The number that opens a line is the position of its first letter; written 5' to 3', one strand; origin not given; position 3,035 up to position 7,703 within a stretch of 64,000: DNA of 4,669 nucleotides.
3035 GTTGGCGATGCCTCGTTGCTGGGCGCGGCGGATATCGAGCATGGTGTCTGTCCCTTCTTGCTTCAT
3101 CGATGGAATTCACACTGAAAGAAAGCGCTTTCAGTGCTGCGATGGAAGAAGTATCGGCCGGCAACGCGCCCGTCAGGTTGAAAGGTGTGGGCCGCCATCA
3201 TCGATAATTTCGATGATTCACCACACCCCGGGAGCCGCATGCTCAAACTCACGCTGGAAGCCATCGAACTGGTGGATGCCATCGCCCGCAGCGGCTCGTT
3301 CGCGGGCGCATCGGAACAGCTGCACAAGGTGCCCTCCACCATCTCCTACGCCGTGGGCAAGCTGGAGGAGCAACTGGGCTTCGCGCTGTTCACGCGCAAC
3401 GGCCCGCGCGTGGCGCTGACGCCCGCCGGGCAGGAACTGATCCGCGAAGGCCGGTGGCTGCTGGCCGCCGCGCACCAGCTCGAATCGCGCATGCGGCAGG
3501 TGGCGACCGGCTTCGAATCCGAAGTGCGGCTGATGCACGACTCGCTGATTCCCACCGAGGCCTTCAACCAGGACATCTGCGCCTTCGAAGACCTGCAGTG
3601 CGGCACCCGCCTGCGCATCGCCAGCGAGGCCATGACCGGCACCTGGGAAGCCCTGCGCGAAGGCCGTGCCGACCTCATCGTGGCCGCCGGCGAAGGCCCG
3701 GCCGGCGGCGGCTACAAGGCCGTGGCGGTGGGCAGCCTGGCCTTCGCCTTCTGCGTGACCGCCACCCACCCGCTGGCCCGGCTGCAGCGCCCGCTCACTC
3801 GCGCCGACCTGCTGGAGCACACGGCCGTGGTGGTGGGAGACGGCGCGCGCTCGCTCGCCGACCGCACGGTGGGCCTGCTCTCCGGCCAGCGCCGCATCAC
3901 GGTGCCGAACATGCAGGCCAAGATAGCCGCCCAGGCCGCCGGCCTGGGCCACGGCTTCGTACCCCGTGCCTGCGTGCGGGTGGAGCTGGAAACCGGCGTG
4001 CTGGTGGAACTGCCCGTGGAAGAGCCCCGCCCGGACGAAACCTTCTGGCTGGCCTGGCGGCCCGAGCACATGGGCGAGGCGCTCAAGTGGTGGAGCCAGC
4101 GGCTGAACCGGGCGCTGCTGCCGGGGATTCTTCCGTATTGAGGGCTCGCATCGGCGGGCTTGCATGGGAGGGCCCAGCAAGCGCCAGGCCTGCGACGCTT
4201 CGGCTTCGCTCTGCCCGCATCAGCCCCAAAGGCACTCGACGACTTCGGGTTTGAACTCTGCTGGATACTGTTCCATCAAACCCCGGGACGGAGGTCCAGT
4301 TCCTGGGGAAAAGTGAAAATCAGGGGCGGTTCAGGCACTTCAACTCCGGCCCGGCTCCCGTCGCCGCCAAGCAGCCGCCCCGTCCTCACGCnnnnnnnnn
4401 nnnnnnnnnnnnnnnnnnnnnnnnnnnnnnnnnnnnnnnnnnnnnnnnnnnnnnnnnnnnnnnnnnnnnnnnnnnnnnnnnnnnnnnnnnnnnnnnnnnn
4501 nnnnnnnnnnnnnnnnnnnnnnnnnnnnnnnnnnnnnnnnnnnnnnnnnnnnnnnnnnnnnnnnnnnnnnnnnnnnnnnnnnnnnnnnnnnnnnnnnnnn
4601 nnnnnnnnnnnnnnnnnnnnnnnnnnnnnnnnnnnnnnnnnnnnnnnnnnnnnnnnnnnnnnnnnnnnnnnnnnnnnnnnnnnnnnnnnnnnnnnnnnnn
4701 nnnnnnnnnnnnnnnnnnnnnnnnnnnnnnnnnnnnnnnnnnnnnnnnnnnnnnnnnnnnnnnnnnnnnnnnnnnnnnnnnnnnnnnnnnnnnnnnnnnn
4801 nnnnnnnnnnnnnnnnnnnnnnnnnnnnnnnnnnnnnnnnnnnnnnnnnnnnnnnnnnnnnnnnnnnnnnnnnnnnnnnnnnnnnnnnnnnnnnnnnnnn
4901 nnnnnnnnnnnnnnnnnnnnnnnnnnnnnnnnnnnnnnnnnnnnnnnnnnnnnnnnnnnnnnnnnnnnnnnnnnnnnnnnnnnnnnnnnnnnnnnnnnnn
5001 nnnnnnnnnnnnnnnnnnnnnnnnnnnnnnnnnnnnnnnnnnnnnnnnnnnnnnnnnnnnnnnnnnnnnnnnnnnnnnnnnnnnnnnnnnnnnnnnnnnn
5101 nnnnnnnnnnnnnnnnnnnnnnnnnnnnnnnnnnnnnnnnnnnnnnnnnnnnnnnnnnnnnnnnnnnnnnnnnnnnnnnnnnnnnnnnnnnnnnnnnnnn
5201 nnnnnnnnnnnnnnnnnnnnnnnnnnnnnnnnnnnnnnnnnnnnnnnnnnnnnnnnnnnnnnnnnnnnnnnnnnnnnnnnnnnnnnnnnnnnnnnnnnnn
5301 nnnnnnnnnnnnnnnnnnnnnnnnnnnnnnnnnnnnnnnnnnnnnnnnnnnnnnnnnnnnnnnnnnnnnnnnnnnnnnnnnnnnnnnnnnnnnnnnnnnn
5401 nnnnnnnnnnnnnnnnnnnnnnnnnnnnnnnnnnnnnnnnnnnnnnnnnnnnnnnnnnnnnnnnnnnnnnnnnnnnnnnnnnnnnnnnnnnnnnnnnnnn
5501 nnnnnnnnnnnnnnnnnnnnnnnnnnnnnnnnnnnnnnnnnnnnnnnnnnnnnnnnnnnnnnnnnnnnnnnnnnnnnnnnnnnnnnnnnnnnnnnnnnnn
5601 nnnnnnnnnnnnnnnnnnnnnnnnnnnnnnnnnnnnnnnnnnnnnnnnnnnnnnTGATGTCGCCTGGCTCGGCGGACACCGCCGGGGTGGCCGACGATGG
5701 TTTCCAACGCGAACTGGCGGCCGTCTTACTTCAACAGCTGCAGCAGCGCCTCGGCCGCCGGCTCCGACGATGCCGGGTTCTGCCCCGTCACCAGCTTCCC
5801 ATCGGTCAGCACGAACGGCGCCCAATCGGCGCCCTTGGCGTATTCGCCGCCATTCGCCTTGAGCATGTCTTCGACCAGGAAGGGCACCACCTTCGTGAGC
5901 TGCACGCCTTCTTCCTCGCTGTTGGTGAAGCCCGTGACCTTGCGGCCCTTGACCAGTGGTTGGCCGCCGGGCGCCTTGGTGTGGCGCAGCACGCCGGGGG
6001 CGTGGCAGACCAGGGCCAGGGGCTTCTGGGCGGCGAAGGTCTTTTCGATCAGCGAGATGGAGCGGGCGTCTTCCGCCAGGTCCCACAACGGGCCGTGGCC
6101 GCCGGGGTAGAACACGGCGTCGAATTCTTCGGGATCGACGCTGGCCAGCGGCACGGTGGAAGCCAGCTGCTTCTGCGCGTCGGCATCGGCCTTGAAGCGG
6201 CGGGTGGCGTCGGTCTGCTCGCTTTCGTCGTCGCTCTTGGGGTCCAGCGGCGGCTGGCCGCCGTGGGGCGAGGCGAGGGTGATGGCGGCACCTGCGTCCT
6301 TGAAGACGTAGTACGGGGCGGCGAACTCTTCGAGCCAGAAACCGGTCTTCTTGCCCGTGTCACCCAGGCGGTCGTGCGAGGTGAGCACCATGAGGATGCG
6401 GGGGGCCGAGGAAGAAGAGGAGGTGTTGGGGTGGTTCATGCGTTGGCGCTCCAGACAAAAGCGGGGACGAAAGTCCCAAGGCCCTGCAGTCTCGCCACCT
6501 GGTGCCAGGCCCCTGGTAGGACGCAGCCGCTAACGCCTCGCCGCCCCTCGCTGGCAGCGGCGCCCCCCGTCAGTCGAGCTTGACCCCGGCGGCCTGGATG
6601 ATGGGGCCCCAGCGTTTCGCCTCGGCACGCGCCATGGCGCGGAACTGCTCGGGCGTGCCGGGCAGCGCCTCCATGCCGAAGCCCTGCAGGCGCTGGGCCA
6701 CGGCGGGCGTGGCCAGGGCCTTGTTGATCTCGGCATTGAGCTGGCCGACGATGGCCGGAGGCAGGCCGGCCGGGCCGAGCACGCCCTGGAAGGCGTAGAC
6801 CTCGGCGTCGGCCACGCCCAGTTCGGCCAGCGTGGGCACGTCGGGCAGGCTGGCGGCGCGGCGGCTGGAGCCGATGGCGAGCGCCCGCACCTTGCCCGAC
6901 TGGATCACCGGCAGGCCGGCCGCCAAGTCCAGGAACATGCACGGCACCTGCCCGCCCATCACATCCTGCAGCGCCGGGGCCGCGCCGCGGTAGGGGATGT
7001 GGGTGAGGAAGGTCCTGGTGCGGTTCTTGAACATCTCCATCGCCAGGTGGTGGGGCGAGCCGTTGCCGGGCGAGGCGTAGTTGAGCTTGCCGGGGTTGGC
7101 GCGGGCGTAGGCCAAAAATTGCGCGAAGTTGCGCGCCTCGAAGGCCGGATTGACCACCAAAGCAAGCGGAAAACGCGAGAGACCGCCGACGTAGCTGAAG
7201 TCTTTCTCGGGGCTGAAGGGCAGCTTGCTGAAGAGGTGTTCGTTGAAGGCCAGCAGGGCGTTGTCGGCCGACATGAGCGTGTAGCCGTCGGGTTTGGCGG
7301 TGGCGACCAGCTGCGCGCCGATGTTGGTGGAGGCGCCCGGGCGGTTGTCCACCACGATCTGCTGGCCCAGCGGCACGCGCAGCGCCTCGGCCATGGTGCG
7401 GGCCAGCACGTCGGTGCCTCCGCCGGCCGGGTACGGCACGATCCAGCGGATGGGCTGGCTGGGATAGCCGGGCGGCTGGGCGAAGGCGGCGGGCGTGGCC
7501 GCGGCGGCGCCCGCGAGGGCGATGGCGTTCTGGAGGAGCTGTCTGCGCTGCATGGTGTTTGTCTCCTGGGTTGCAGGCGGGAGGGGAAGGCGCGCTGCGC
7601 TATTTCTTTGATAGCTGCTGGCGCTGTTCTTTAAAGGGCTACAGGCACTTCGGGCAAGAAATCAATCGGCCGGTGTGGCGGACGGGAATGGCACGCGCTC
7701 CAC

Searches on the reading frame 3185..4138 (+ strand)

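Call 87: search_protein_families(library=pfam, proteins=[window:3185-4138:+], max_evalue=0.00001)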
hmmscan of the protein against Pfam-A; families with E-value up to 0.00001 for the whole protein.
window:3185-4138:+ (318 aa): 2 families
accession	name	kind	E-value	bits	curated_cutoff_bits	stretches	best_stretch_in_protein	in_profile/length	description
PF03466.25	LysR_substrate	-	7.8e-28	97.7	28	1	133-310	27-207/209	LysR substrate binding domain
PF00126.33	HTH_1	-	6.6e-18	64.8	26.6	1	24-83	1-60/60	Bacterial regulatory helix-turn-helix protein, lysR family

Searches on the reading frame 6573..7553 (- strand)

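Call 88: search_protein_families(library=pfam, proteins=[window:6573-7553:-], max_evalue=0.00001)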
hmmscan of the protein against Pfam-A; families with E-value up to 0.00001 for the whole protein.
window:6573-7553:- (327 aa): 1 family
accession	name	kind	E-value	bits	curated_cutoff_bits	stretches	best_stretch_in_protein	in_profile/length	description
PF03401.19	TctC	-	2.1e-76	257.5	27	1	51-323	2-273/274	Tripartite tricarboxylate transporter family receptor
